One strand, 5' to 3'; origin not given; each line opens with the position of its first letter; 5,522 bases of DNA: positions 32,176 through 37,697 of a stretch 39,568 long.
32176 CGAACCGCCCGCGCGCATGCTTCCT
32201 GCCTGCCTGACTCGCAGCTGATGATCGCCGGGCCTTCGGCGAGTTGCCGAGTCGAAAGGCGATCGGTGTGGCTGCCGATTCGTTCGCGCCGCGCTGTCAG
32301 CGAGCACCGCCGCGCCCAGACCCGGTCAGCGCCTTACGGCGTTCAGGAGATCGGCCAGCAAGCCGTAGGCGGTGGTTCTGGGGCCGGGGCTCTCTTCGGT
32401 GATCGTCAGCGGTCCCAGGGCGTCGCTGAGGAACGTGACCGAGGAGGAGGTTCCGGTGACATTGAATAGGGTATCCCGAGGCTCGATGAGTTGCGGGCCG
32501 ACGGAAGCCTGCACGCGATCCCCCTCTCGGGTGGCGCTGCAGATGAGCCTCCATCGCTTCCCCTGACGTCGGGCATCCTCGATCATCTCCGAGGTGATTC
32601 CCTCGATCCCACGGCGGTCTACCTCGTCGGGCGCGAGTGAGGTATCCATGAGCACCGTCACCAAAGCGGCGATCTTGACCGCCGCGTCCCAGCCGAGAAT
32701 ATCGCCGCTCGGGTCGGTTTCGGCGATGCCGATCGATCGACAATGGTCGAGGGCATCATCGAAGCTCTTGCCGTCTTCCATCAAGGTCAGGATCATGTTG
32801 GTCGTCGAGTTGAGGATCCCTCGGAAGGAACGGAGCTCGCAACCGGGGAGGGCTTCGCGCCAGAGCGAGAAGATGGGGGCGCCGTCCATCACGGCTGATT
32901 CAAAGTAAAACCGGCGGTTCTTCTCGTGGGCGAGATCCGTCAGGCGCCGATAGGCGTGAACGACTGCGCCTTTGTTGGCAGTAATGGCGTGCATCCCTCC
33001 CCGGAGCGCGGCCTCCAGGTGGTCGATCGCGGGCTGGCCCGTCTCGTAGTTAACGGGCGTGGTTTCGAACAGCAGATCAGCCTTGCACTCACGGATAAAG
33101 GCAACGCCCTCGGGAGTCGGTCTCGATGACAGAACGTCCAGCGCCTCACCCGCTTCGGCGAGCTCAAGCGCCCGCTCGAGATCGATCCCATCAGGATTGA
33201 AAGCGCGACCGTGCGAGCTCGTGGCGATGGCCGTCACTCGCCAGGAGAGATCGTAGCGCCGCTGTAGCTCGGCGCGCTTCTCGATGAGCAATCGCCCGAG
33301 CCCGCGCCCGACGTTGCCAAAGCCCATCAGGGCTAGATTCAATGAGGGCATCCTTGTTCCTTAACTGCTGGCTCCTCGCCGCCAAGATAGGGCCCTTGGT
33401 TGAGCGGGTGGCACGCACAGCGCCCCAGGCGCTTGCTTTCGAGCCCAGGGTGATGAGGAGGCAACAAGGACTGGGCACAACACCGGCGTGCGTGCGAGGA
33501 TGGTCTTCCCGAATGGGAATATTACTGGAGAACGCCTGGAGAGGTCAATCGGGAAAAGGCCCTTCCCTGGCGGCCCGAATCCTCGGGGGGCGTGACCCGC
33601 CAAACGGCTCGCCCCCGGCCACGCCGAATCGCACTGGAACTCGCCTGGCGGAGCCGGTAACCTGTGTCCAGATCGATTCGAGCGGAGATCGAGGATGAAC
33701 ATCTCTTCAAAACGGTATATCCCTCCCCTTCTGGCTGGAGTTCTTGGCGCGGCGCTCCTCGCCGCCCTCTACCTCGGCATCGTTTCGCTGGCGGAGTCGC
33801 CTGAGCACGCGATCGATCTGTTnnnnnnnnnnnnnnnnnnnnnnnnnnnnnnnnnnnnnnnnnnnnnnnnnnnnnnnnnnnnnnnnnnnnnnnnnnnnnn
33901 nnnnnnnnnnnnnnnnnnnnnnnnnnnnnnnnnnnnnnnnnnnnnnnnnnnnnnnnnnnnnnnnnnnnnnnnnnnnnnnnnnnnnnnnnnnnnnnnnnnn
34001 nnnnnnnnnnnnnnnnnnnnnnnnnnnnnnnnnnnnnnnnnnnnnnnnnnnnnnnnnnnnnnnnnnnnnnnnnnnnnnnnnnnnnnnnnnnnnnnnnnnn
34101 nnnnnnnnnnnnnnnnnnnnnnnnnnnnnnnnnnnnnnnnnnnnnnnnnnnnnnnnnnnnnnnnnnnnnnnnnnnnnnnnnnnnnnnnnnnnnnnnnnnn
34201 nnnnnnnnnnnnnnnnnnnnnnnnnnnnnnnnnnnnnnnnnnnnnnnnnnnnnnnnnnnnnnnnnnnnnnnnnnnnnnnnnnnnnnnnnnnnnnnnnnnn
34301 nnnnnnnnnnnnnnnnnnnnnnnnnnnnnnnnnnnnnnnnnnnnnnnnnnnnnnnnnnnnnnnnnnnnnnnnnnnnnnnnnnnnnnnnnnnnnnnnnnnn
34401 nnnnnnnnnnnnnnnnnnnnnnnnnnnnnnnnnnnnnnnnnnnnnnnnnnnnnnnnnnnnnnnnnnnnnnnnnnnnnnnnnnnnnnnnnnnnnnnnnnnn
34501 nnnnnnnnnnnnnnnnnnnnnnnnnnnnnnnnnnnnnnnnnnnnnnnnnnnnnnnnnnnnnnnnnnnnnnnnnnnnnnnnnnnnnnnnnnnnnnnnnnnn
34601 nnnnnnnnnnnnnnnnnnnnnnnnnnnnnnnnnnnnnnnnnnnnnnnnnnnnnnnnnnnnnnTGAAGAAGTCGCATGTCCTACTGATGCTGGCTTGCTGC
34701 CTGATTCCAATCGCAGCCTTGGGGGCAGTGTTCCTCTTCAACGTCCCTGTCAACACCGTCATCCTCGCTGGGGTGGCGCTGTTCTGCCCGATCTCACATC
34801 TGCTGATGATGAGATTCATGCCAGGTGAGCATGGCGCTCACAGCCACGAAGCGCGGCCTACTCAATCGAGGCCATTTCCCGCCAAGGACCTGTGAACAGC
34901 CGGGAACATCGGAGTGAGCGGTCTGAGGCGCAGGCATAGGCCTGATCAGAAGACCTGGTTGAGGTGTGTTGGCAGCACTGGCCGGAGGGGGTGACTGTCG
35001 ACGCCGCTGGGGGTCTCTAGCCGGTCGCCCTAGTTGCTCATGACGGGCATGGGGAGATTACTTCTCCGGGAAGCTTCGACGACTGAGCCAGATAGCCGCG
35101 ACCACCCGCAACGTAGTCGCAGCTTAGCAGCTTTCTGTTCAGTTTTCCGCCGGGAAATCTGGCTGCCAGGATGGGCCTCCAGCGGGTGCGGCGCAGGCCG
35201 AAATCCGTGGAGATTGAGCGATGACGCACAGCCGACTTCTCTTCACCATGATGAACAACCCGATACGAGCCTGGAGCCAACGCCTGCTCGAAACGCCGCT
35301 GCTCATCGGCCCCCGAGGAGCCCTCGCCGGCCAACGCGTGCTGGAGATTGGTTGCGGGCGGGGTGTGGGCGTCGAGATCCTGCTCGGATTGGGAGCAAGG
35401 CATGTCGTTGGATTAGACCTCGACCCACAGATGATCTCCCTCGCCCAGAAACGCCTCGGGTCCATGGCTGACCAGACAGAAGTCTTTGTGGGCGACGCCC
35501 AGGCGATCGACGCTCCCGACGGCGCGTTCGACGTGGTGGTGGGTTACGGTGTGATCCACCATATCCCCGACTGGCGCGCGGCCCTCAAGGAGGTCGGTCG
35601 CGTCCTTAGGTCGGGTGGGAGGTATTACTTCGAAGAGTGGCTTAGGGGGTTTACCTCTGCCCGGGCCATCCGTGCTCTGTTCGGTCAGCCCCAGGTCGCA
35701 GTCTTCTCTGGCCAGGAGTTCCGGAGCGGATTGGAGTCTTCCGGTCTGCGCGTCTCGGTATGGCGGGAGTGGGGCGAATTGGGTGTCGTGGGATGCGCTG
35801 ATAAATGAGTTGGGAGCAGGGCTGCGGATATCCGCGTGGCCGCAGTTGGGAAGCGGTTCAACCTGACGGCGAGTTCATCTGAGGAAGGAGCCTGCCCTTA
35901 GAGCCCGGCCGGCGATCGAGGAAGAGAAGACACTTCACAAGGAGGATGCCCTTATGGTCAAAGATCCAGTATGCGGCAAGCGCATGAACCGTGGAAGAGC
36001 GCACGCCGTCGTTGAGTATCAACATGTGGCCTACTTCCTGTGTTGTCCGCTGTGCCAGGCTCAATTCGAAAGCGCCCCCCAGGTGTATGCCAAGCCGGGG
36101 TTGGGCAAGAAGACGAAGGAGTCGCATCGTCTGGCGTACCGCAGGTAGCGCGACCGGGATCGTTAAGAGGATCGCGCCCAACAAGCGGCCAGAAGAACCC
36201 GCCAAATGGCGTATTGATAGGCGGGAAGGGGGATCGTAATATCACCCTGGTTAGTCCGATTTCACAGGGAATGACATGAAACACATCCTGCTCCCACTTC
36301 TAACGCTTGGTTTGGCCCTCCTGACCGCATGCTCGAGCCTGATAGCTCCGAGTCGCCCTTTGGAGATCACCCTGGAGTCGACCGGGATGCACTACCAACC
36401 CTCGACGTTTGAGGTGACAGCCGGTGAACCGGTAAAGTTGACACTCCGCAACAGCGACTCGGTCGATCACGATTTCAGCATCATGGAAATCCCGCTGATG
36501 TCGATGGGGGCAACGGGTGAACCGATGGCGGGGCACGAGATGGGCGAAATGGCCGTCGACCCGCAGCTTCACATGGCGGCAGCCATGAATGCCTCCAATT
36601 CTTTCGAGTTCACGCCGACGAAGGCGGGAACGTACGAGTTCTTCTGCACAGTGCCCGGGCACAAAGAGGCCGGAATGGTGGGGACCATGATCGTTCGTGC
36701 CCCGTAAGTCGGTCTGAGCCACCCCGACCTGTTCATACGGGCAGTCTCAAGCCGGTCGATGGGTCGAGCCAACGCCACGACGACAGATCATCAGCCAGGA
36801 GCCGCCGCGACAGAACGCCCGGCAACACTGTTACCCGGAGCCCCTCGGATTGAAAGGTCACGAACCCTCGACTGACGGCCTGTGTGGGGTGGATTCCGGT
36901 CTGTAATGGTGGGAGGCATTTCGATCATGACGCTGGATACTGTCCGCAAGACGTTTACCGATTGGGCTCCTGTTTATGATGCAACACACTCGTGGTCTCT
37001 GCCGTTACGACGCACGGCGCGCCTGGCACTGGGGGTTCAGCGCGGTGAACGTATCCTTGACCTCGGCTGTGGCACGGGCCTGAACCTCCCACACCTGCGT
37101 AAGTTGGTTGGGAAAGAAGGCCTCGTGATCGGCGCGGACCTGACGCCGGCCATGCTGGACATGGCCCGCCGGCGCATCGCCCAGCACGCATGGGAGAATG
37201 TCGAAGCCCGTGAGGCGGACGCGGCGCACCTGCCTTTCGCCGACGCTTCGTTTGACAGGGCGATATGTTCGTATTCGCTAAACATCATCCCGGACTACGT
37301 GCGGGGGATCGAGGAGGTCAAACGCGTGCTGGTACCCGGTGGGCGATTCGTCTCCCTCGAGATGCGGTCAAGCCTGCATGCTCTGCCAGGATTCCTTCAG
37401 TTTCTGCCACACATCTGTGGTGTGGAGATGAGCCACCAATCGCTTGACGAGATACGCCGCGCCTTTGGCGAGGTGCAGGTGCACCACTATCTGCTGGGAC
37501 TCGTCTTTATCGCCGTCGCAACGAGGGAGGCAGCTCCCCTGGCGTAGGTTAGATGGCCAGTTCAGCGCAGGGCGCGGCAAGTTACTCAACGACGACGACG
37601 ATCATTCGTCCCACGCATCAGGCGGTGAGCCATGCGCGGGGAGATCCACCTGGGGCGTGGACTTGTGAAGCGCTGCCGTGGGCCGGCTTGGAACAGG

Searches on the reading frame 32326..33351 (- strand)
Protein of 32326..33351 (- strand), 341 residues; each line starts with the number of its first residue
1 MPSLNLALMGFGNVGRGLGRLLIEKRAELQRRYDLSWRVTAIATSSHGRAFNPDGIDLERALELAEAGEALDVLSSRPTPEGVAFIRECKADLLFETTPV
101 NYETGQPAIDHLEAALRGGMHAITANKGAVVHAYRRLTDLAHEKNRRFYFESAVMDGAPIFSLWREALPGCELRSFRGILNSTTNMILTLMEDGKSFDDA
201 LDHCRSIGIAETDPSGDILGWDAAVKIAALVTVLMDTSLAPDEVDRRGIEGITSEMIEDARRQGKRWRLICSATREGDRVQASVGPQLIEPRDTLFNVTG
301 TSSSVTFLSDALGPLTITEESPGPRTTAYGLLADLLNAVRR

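Call 66: search_protein_families(library=pfam, proteins=[window:32326-33351:-], max_evalue=0.0001)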
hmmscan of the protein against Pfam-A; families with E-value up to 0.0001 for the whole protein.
window:32326-33351:- (341 aa): 2 families
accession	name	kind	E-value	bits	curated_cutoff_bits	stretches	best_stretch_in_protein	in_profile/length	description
PF00742.24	Homoserine_dh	-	6e-46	156.9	22.9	1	159-336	1-173/173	Homoserine dehydrogenase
PF03447.22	NAD_binding_3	-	1.2e-08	36.1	24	1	10-151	1-116/116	Homoserine dehydrogenase, NAD binding domain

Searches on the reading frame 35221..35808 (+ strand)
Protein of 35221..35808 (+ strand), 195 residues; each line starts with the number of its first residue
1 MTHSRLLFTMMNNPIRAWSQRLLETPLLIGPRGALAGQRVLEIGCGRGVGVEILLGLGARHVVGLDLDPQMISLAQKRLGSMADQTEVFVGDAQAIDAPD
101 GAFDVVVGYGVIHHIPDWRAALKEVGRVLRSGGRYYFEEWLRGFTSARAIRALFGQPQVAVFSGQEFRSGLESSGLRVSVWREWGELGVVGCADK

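Call 97: search_protein_families(library=pfam, proteins=[window:35221-35808:+], max_evalue=0.001)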
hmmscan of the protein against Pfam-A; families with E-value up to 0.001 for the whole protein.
window:35221-35808:+ (195 aa): 10 families
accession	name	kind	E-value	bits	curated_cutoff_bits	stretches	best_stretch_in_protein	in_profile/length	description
PF08241.18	Methyltransf_11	-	1.2e-22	80.8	21.2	1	41-137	1-95/95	Methyltransferase domain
PF13649.12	Methyltransf_25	-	9.5e-22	77.9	27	1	40-133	1-97/97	Methyltransferase domain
PF13489.12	Methyltransf_23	-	5.4e-19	69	27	1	29-178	16-161/164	Methyltransferase domain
PF08242.18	Methyltransf_12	-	7.4e-18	65.5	30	1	41-134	1-97/98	Methyltransferase domain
PF13847.12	Methyltransf_31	-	8.7e-15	55.1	27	1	37-138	4-110/145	Methyltransferase domain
PF01209.24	Ubie_methyltran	-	1.1e-12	48.2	20.1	1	30-138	41-152/233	ubiE/COQ5 methyltransferase family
PF06325.19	PrmA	-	4.8e-06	26.7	22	1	36-132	161-260/296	Ribosomal protein L11 methyltransferase (PrmA)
PF08003.17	Methyltransf_9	-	2.1e-05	24.1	23.8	1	35-137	114-217/315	Protein of unknown function (DUF1698)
PF05401.17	NodS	-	3.5e-05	24.2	24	1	27-137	35-144/201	Nodulation protein S (NodS)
PF02353.26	CMAS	-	5.7e-05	23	27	1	36-135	62-162/273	Mycolic acid cyclopropane synthetase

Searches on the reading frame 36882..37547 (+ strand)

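Call 97: search_protein_families(library=pfam, proteins=[window:36882-37547:+], max_evalue=0.001)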
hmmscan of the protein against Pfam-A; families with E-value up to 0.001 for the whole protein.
window:36882-37547:+ (221 aa): 9 families
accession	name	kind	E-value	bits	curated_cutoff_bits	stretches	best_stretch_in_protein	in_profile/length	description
PF13649.12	Methyltransf_25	-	5.4e-25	88.3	27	1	58-154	1-97/97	Methyltransferase domain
PF08241.18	Methyltransf_11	-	1.2e-23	84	21.2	1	59-157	1-94/95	Methyltransferase domain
PF01209.24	Ubie_methyltran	-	1.9e-23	83.5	20.1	1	49-162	42-155/233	ubiE/COQ5 methyltransferase family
PF13847.12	Methyltransf_31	-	2.4e-23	82.9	27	1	54-166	3-116/145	Methyltransferase domain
PF08242.18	Methyltransf_12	-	3.5e-15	56.9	30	1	59-156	1-98/98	Methyltransferase domain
PF13489.12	Methyltransf_23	-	2.5e-12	47.2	27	1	43-195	11-154/164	Methyltransferase domain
PF01135.25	PCMT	-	5.8e-11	43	20.3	1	50-152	69-172/210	Protein-L-isoaspartate(D-aspartate) O-methyltransferase (PCMT)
PF05148.21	Methyltransf_8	-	2.8e-06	27.8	27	1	109-188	108-185/219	Hypothetical methyltransferase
PF07021.18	MetW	-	0.00061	19.9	21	1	52-146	11-98/193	Methionine biosynthesis protein MetW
